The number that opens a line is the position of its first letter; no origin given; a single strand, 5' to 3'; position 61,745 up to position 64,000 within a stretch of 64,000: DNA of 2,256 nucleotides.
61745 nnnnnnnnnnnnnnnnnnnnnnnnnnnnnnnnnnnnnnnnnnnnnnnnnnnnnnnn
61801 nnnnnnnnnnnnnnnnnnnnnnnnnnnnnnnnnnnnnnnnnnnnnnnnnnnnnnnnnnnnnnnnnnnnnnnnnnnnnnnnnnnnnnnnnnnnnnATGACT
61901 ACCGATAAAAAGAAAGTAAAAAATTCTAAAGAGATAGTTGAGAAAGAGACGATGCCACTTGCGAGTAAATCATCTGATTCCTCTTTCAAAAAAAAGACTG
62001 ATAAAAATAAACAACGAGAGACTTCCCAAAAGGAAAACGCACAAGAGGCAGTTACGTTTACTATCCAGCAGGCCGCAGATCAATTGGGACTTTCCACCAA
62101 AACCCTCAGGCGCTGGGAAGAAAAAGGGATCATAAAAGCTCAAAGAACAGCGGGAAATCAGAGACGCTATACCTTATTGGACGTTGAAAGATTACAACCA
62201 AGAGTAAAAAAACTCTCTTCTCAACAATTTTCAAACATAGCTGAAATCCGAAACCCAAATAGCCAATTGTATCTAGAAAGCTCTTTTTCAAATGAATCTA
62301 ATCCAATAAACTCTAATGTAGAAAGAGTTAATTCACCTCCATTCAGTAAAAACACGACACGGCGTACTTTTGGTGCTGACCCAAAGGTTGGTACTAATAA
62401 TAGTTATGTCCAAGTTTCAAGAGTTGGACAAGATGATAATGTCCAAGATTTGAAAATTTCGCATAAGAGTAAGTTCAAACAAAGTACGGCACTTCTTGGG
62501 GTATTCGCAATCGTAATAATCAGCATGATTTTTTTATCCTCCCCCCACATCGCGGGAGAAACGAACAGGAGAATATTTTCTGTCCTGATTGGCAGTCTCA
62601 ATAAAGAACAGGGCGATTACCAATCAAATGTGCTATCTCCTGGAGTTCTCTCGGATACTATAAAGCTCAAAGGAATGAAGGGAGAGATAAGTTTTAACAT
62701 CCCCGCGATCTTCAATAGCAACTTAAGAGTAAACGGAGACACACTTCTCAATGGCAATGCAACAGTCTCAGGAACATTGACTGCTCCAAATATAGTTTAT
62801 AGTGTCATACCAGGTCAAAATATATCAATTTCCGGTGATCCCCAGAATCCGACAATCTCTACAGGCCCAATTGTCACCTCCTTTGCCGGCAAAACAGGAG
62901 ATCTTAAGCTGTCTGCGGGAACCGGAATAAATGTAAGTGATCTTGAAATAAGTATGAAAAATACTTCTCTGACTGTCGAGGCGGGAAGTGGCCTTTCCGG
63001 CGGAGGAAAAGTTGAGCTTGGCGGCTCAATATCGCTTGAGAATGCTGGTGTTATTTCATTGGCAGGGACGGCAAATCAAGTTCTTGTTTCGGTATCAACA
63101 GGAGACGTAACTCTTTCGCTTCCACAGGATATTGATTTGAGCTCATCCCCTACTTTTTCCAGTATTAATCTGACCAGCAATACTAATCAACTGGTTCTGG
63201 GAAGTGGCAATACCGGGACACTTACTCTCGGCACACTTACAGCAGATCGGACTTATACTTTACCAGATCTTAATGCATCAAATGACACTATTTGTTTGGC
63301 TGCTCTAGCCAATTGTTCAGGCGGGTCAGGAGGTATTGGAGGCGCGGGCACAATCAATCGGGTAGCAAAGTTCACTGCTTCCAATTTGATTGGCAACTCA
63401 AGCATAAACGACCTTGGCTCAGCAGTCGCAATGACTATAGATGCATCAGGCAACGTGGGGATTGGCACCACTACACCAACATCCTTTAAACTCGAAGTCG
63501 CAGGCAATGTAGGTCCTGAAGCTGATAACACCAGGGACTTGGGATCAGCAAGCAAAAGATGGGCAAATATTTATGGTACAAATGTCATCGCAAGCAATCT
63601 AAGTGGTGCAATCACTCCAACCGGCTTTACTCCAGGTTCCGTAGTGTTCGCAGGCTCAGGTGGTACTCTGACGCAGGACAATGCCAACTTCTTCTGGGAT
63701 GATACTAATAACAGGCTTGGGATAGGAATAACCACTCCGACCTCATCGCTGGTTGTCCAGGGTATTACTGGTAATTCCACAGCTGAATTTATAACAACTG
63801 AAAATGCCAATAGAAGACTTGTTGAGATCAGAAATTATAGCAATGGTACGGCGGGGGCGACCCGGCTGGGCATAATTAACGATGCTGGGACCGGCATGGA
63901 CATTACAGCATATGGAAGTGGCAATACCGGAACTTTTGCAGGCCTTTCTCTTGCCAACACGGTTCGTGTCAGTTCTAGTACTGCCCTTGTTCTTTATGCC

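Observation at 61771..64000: Membrane-anchored MerR-type regulator with extracellular tail-fibre-like repeats and a candidate operator upstream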

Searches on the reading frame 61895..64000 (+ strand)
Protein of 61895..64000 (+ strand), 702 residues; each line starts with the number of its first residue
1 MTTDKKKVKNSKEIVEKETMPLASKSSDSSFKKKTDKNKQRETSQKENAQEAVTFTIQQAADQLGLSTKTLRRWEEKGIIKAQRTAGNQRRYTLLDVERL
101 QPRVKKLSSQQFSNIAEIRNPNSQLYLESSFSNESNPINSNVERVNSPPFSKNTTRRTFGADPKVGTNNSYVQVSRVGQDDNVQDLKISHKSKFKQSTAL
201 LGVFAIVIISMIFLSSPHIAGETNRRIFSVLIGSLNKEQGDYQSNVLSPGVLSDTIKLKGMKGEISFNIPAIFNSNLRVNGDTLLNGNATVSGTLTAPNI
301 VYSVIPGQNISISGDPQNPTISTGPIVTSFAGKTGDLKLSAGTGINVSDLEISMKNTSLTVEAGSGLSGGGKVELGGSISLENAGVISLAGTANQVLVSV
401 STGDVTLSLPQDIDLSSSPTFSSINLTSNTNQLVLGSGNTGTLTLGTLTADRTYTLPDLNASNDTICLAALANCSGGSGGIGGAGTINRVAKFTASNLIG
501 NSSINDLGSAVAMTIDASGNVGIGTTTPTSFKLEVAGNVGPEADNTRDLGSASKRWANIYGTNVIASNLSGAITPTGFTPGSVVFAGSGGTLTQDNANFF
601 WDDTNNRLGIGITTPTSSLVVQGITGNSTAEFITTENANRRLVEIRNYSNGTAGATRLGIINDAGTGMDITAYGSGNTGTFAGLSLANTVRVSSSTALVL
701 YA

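Call 6: search_protein_families(library=pfam, proteins=[window:61895-64000:+], max_evalue=1)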
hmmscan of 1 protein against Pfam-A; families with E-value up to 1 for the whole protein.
window:61895-64000:+ (702 aa): 9 families
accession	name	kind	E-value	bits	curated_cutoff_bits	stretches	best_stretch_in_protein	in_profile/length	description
PF00376.29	MerR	-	2e-13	50.3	28.2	1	56-92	1-38/38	MerR family regulatory protein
PF13411.12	MerR_1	-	2.2e-12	47.3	21.6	1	55-119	1-63/69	MerR HTH family regulatory protein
PF12728.13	HTH_17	-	4.3e-07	30.5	27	1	55-99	2-45/51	Helix-turn-helix domain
PF13338.12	AbiEi_4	-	0.0001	22.8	25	1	49-80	8-38/49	Transcriptional regulator, AbiEi antitoxin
PF13545.12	HTH_Crp_2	-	0.0074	16.7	27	1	51-101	19-68/70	Crp-like helix-turn-helix domain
PF13551.12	HTH_29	-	0.022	15.3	28.1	1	51-83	10-45/64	Winged helix-turn helix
PF13384.12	HTH_23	-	0.038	14.3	24.6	1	55-74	18-37/50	Homeodomain-like domain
PF02954.25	HTH_8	-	0.05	13.8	22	1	54-73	18-37/42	Bacterial regulatory protein, Fis family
PF13542.12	HTH_Tnp_ISL3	-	0.051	13.5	27.4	1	56-74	28-46/51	Helix-turn-helix domain of transposase family ISL3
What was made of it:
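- On MerR family transcriptional regulators (canonical): Pfam MerR 50.3 bits (cut-off 28.2) and MerR_1 47.3 bits (cut-off 21.6) (call 6).
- On ToxR-like receptors (ToxR/CadC/TcpP): The domain is MerR-type (call 6).
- Closest known: Canonical MerR-family activators. Same: The Pfam MerR and MerR_1 HTH is present above threshold (call 6).
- Checked: HTH_17 scores 30.5 bits (cut-off 27) (call 6).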

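Call 7: search_protein_families(library=ncbifam, proteins=[window:61895-64000:+], max_evalue=1)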
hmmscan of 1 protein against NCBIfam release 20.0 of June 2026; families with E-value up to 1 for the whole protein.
window:61895-64000:+ (702 aa): 18 families
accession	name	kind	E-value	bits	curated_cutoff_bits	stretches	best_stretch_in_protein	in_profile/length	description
NF047375.1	HeatShock_HspR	equivalog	3.3e-12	46.2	105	1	54-119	3-67/92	heat shock protein transcriptional repressor HspR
NF047377.1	heat_HspR_dupli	exception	2e-07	30.7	300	1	31-119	103-190/214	heat shock protein transcriptional repressor HspR, fused homodimer type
NF033787.1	HTH_BldC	subfamily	1.4e-06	28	77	1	55-100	3-48/49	BldC family transcriptional regulator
TIGR01764.1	excise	domain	3.1e-06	27.4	28.8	1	54-91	1-37/49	excisionase family DNA-binding protein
NF033518.0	transpos_IS607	equivalog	8.9e-06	25.4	110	1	59-105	2-48/187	IS607 family transposase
TIGR01950.1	SoxR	equivalog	3.5e-05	23.6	116.9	1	55-94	2-41/142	redox-sensitive transcriptional activator SoxR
NF053740.1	TransRegTnrAGPos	equivalog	4.4e-05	23.6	140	1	53-101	11-59/108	hypothetical protein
TIGR02044.1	CueR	equivalog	0.00012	22.1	147.4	1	57-101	3-48/127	Cu(I)-responsive transcriptional regulator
NF050798.1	TF_FtsR_Actino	equivalog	0.00015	22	150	2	67-101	18-52/223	transcriptional regulator FtsR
NF052513.1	TransRegCarH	equivalog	0.00023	20.5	400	1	53-107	5-59/274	HTH-type transcriptional repressor CarH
NF040522.1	VC1465_fam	subfamily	0.0058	16.7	70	1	50-76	5-31/111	VC1465 family Xer recombination activation factor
TIGR02051.1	MerR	equivalog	0.0066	16.7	150.85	1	56-113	1-58/124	mercury resistance transcriptional regulator MerR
TIGR03453.1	partition_RepA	equivalog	0.011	14.6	348.45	1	39-125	18-104/387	plasmid partitioning protein RepA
TIGR02047.1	CadR-PbrR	equivalog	0.014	15.5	151.45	1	57-101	3-48/127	Cd(II)/Pb(II)-responsive transcriptional regulator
NF010606.0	PRK14002.1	equivalog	0.039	13.7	263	1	155-207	119-171/186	K(+)-transporting ATPase subunit C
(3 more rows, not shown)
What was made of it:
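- On MerR family transcriptional regulators (canonical): All equivalog models score far below their cut-offs, for example CueR 22 against 147 and SoxR 24 against 117 (calls 6, 7).
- On BldC family / excisionase family: TIGR01764 excisionase 27.4 bits against 28.8 (call 7).
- Closest known: BldC and excisionases. Different: NCBIfam HTH_BldC scores 28 bits against a cut-off of 77, and excisionase TIGR01764 scores 27.4 against 28.8 (call 7).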

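Call 8: search_protein_families(library=phrogs, proteins=[window:61895-64000:+], max_evalue=0.1)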
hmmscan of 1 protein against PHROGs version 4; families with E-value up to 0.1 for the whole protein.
window:61895-64000:+ (702 aa): 16 families
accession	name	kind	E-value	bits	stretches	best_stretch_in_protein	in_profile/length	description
phrog_11671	-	unknown function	2.7e-10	41.5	1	51-120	4-72/146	-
phrog_66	-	integration and excision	2.1e-09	38.6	1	30-119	69-158/412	excisionase and transcriptional regulator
phrog_1729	-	unknown function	1.3e-05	26.2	1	41-99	81-136/142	-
phrog_2474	-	transcription regulation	3.7e-05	24.6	1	48-107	42-102/118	MerR-like transcriptional regulator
phrog_6620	-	integration and excision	3.9e-05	24.3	1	55-102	2-50/201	transposase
phrog_2907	-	integration and excision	4.5e-05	24.9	1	53-92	5-46/117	excisionase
phrog_57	-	head and packaging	0.00071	20.5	1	45-97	3-55/199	terminase small subunit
phrog_20793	-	unknown function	0.0015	19.6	1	51-93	4-47/86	-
phrog_19880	-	transcription regulation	0.0016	19.6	1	31-100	47-118/136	transcriptional regulator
phrog_5906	-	unknown function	0.0052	17.8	1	584-645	19-80/197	-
phrog_8013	-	unknown function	0.018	15.9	1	48-99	170-221/231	-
phrog_597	-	DNA, RNA and nucleotide metabolism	0.025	15.5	1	32-78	90-136/200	DNA binding protein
phrog_12885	-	unknown function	0.039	14.4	1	36-97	128-188/203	-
phrog_6962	-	unknown function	0.05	14.9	0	54-78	14-38/73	-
phrog_9129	-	unknown function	0.063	14.3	0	29-85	60-116/184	-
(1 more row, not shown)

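Call 9: find_homologous_proteins(query=window:61895-64000:+, max_evalue=0.00001)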
Query window:61895-64000:+ (702 aa): 50 proteins with E <= 0.00001 among 8000 candidates.
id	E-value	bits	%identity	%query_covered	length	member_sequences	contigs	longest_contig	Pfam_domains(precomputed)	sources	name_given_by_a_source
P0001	0.0e+0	1637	100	100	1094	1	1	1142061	PF12728.14,PF00376.30,PF13411.13,PF12219.15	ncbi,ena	-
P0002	2.9e-63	233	51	34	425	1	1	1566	-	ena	-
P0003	4.7e-50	189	37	55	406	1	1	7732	PF12728.14,PF00376.30,PF13411.13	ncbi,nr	ncbi:MAG TPA: helix-turn-helix domain-containing protein, partial [Candidatus Saccharimonadales bact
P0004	3.4e-45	173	49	26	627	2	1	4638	PF12728.14,PF00376.30,PF13411.13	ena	-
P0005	3.5e-40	157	60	25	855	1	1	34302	-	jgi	jgi:hypothetical protein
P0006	6.1e-32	129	35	57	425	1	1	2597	PF00376.30,PF13411.13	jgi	jgi:excisionase family DNA binding protein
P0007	4.4e-31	126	51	10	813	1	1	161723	-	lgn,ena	-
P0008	6.7e-30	123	44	27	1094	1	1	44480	PF12728.14,PF00376.30,PF13411.13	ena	-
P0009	2.5e-29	121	57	17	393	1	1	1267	-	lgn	-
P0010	3.2e-29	120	54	16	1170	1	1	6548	-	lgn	-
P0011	5.1e-29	120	48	18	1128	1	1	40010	-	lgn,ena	-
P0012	1.3e-26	112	61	10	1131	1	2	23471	-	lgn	-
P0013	9.2e-21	92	44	27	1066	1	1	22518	-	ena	-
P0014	5.3e-20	90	33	60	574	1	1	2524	PF00376.30,PF13411.13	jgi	jgi:excisionase family DNA binding protein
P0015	2.8e-18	84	43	15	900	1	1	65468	-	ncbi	-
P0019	2.5e-15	74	29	52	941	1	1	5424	PF12728.14,PF00376.30,PF13411.13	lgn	-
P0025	9.9e-11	59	29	42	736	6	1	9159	PF12728.14,PF00376.30,PF13411.13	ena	-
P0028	1.7e-10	58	46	10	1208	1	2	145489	PF12728.14,PF00376.30,PF13411.13,PF09458.17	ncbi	-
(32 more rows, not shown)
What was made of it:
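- On MAT fibres / tail-fibre-like trimeric adhesins: Present in several relatives (call 9).
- Relatives carry Peptidase_S74 (call 9).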

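Call 12: find_encoding_contigs(protein=P0001, flank=10000, max_places=4)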
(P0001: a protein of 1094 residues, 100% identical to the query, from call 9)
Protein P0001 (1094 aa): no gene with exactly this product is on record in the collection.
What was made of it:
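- Tried and rejected: Exact look-up of P0001's contig found nothing (call 12).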

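Call 13: find_related_loci(query=P0001, collection=genome_contigs, flank=10000)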
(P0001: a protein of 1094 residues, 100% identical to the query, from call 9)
Query P0001 (1094 aa) in genome_contigs; peptide patterns used: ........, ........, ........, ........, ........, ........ (x = any residue, [..] = any of these).
148 stretches matched a pattern; 95 encode a relative of the query (tblastn E <= 1e-3); the best 80 are kept; 78 distinct loci.
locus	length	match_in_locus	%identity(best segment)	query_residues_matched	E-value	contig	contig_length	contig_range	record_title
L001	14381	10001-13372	33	504-1028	8e-43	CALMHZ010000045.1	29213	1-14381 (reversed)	MAG TPA_asm: uncultured bacterium isolate SRR6670122_bin.64_CONCOCT_v1.1_MAG genome assembly, contig: ERZ534011.934, who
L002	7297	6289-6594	70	521-922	2e-38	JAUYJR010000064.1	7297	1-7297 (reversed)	MAG: bacterium isolate C24_metabat.bin.158 C24_k141_696905, whole genome shotgun sequence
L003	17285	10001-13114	31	521-1032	2e-34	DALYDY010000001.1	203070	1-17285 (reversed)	MAG TPA_asm: Candidatus Paceibacterota bacterium isolate CTOTU14240 NODE_3_length_203070_cov_6.730424, whole genome shot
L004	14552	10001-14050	41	481-1030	7e-26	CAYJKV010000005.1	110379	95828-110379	MAG TPA_asm: uncultured Candidatus Saccharibacteria bacterium isolate ERP124720_co1_130 genome assembly, contig: NODE_23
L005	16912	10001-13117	31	474-1064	2e-25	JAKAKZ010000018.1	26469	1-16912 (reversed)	MAG: bacterium isolate WY5.bin104 NODE_2738_length_26469_cov_1.955205, whole genome shotgun sequence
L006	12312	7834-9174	30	556-1039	8e-25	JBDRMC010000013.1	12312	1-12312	MAG: Patescibacteria group bacterium isolate MEGAHIT-group-1.814 k141_10187443, whole genome shotgun sequence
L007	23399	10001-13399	26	242-1045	1e-23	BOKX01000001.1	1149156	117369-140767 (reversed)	Patescibacteria group bacterium BroJett032 DNA, sequence1, whole genome shotgun sequence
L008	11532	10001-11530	32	256-927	2e-22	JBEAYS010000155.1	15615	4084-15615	MAG: Cyanobacteriota bacterium isolate NASQAN2011_332_B_bin.3 scaffold_849778, whole genome shotgun sequence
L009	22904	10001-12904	31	582-1027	3e-22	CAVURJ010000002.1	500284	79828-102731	MAG: Candidatus Moranbacteria bacterium isolate MFD09730.bin.1.17 genome assembly, contig: contig_29309, whole genome sh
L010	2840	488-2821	29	562-1031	2e-21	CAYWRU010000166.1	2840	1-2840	MAG TPA_asm: uncultured bacterium isolate SRP257259_co1_296 genome assembly, contig: NODE_70343_length_2840_cov_5.714901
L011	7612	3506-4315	37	582-841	1e-19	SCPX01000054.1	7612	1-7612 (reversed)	MAG: Patescibacteria group bacterium isolate DP16D_bin.14 DP16D_bin.14-80506, whole genome shotgun sequence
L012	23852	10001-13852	30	391-755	6e-20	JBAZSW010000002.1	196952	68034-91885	MAG: Parcubacteria group bacterium isolate SO_2017_GW1_184 NODE_534_length_196952_cov_5.799009_OW334_2017, whole genome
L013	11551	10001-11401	36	407-1027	1e-19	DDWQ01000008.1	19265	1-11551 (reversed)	MAG TPA_asm: Candidatus Moranbacteria bacterium UBA2282 UBA2282_contig_11606, whole genome shotgun sequence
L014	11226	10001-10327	43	742-846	5e-19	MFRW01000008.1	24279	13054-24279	MAG: Candidatus Moranbacteria bacterium RIFCSPHIGHO2_01_FULL_55_24 rifcsphigho2_01_scaffold_6058, whole genome shotgun s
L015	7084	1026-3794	30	513-1050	5e-19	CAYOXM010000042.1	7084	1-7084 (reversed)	MAG TPA_asm: uncultured Gammaproteobacteria bacterium isolate SRP237561_co1_396 genome assembly, contig: NODE_21953_leng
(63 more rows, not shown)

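Call 23: list_cluster_members(proteins=[P0001, P0008, P0028, P0051, P0055, P0019])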
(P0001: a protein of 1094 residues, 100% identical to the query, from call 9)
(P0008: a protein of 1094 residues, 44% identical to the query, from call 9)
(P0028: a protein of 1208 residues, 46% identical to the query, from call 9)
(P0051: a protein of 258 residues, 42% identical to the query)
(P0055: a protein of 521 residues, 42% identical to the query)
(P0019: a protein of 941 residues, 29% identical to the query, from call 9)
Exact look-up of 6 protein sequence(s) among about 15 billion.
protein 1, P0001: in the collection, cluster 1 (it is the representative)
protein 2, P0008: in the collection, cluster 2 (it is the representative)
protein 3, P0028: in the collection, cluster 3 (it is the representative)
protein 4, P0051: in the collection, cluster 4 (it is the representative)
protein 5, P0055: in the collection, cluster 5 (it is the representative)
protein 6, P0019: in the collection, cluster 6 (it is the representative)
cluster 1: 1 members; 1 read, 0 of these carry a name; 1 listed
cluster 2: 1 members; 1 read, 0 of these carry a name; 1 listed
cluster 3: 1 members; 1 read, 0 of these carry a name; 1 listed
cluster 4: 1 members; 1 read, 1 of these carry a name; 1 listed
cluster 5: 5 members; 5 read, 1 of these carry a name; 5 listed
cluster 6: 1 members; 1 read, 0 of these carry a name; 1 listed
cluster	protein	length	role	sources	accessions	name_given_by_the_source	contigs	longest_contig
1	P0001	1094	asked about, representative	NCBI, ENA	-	-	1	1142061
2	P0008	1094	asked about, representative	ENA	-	-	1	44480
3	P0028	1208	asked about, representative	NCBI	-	-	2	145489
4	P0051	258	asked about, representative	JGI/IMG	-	excisionase family DNA binding protein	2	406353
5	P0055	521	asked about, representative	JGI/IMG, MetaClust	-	\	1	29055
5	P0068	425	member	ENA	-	-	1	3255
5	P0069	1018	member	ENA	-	-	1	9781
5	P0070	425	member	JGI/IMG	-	-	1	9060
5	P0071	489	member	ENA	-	-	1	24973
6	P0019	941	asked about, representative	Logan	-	-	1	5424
